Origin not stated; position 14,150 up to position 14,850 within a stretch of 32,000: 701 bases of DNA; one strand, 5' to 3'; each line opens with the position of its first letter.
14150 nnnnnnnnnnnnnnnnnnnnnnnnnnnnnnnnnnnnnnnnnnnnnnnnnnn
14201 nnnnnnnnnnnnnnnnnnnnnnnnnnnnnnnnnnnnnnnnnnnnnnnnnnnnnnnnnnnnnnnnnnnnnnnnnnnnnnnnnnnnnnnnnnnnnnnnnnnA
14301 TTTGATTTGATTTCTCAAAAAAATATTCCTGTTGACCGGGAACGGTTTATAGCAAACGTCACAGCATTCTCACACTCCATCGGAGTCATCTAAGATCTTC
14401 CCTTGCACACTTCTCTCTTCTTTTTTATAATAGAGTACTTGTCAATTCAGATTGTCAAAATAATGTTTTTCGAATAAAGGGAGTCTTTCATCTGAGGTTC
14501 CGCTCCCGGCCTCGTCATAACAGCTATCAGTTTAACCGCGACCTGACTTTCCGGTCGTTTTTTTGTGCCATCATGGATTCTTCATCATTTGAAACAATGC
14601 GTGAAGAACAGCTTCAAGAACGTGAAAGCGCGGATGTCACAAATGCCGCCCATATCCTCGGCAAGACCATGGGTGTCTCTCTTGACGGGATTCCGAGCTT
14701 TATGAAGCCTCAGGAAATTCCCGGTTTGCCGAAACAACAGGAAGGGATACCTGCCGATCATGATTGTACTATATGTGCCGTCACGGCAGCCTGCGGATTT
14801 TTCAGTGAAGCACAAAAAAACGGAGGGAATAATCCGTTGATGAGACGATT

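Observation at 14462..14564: Second copy of the same leader motif precedes an unrelated gene, defining a two-member regulon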

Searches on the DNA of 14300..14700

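Call 13: search_rna_families(source=window, start=14300, end=14700, threshold=evalue, max_evalue=10)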
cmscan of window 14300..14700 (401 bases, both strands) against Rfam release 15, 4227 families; matches with E-value up to 10: 6.
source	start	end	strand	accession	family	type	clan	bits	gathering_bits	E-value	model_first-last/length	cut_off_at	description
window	14565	14632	+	RF00154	SNORD63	Gene; snRNA; snoRNA; CD-box;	-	16.5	43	2.7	1-70/70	no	Small nucleolar RNA SNORD63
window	14445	14525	-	RF01177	snR67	Gene; snRNA; snoRNA; CD-box;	CL00053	15.9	55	0.71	1-83/83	no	Small nucleolar RNA snR67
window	14432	14486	-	RF00462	IRES_APC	Cis-reg; IRES;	-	14.8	50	4.4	1-53/53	no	APC internal ribosome entry site (IRES)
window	14473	14522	-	RF01120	sR33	Gene; snRNA; snoRNA; CD-box;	-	12.6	37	4.3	1-55/55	no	Small nucleolar RNA sR33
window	14525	14605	-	RF02879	MH_s10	Gene; sRNA;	-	12.3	81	6.7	1-143/143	no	Mesorhizobail RNA 10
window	14506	14565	+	RF02631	Hrs13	Gene; sRNA;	-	10.8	52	7.7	1-82/82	no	Hfq-regulated sRNA 13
